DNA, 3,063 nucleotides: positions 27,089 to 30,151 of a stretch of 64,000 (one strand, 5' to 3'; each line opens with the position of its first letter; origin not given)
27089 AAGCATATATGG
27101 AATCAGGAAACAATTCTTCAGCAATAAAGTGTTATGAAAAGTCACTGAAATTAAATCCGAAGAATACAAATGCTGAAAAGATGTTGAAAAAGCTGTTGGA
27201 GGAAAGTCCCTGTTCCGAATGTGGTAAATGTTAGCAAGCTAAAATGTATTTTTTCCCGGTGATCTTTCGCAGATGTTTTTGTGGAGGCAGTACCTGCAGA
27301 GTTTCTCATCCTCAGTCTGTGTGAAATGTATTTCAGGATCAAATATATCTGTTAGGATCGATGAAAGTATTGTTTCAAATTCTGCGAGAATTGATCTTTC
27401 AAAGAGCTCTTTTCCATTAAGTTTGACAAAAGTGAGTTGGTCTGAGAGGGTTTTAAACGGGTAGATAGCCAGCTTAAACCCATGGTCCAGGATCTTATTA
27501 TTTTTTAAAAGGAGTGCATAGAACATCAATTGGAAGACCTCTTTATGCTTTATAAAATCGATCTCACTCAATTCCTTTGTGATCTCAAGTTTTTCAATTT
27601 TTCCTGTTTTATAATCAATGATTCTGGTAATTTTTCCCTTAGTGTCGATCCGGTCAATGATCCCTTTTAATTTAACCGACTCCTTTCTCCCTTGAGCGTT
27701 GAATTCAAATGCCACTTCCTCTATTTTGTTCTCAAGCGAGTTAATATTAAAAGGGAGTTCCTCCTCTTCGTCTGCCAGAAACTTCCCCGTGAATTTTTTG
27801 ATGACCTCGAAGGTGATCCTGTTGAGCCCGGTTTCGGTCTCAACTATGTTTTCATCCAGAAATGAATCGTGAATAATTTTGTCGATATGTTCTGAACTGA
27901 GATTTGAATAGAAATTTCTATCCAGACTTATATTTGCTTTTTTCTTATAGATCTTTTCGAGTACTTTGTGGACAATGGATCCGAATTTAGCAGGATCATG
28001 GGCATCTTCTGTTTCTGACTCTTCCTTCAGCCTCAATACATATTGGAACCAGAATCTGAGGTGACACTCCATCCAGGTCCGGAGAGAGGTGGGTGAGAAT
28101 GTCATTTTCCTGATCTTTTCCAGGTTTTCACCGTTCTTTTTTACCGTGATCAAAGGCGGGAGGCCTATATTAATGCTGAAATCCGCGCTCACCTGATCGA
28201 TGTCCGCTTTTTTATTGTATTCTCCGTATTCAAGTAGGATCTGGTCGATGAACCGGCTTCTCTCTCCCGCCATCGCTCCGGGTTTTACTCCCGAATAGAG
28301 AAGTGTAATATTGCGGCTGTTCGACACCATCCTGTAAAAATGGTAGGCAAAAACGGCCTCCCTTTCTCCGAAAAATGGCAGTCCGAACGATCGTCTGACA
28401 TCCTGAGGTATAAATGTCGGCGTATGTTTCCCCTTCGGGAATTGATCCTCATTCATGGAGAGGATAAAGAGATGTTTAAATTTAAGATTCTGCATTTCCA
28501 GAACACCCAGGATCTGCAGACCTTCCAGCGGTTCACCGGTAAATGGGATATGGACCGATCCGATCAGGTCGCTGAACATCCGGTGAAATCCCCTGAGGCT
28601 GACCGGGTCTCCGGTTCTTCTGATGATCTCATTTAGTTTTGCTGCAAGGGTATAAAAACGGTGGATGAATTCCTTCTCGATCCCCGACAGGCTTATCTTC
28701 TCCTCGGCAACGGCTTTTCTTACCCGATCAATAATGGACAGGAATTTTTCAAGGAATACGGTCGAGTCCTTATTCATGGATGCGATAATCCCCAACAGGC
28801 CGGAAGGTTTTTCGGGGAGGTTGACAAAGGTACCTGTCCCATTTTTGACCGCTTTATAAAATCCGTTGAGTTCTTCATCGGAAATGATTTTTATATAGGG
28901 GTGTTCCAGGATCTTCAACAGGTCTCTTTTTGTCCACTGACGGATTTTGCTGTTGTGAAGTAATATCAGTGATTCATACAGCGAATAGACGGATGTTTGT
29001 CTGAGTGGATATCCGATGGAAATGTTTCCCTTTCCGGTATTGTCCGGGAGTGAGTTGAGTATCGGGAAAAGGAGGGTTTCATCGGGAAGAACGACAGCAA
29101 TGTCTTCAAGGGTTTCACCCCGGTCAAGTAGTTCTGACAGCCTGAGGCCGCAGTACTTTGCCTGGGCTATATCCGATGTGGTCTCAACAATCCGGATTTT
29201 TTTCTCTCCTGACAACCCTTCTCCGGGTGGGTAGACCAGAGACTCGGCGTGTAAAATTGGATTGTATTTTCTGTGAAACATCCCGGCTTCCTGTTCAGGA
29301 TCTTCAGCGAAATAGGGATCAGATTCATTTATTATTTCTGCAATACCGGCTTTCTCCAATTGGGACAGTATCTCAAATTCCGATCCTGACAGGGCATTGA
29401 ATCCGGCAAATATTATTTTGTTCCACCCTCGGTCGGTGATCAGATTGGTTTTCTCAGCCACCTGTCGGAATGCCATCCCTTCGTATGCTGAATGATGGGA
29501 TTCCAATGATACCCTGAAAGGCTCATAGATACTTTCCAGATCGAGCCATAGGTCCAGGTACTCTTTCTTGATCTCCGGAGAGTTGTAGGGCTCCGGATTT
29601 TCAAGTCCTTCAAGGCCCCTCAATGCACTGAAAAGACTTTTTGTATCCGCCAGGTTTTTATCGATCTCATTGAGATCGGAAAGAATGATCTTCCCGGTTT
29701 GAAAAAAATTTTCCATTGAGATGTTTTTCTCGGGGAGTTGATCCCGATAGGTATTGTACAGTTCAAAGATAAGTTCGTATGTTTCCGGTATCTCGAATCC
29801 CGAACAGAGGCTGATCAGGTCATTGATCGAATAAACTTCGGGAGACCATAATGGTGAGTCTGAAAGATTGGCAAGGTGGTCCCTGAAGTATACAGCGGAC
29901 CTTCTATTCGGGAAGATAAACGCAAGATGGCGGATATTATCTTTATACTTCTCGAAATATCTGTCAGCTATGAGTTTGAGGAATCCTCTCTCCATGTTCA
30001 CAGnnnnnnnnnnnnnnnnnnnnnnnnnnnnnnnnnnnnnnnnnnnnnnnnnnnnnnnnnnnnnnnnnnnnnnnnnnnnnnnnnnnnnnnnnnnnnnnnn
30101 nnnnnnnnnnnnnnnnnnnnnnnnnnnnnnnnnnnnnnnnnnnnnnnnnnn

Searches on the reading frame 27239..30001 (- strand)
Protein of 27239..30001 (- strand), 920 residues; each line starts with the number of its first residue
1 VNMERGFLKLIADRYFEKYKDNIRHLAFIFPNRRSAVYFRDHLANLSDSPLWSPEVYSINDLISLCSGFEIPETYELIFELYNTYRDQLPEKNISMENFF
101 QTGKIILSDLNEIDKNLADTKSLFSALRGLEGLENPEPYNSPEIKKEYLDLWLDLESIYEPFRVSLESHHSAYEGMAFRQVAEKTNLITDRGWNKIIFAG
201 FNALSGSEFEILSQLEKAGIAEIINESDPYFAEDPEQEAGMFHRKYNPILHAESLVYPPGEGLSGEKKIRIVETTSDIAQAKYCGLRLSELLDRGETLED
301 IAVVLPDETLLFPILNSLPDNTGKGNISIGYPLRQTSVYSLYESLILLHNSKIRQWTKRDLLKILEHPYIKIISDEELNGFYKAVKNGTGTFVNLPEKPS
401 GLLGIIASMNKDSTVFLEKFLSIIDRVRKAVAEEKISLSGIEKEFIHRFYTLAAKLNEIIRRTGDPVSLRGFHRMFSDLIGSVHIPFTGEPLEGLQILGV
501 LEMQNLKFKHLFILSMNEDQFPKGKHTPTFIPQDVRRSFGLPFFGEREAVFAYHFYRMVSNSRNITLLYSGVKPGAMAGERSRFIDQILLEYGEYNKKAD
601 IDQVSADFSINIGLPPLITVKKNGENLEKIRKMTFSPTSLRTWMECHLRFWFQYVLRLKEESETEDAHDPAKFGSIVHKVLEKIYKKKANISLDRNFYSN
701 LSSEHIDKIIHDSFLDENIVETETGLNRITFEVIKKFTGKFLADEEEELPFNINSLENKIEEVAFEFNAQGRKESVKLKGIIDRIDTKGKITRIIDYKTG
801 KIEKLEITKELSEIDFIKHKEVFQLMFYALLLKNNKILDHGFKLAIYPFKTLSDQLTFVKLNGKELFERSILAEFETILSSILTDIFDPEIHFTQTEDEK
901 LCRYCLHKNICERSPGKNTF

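Call 13: search_protein_families(library=pfam, proteins=[window:27239-30001:-], max_evalue=0.001)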
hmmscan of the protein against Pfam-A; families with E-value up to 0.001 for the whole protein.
window:27239-30001:- (920 aa): 1 family
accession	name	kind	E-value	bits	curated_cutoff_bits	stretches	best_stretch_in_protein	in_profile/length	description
PF12705.13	PDDEXK_1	-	3.7e-36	125.8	22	1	634-912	1-247/247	PD-(D/E)XK nuclease superfamily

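Call 64: search_protein_families(library=ncbifam, proteins=[window:27239-30001:-], max_evalue=0.001)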
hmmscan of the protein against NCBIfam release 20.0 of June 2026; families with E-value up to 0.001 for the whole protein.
window:27239-30001:- (920 aa): 4 families
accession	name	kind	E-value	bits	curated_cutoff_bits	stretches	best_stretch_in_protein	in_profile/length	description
TIGR03623.1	TIGR03623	subfamily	1.3e-20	73.2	299.6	1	493-831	459-783/876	probable DNA repair protein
TIGR02786.1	addB_alphas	equivalog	3.7e-18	65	486.5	1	451-802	565-906/1024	double-strand break repair protein AddB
TIGR00372.1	cas4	equivalog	5.7e-05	23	65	0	761-912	51-179/180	CRISPR-associated protein Cas4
TIGR02785.1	addA_Gpos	equivalog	5.7e-05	21.1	707.65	1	663-832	1053-1210/1234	helicase-exonuclease AddAB subunit AddA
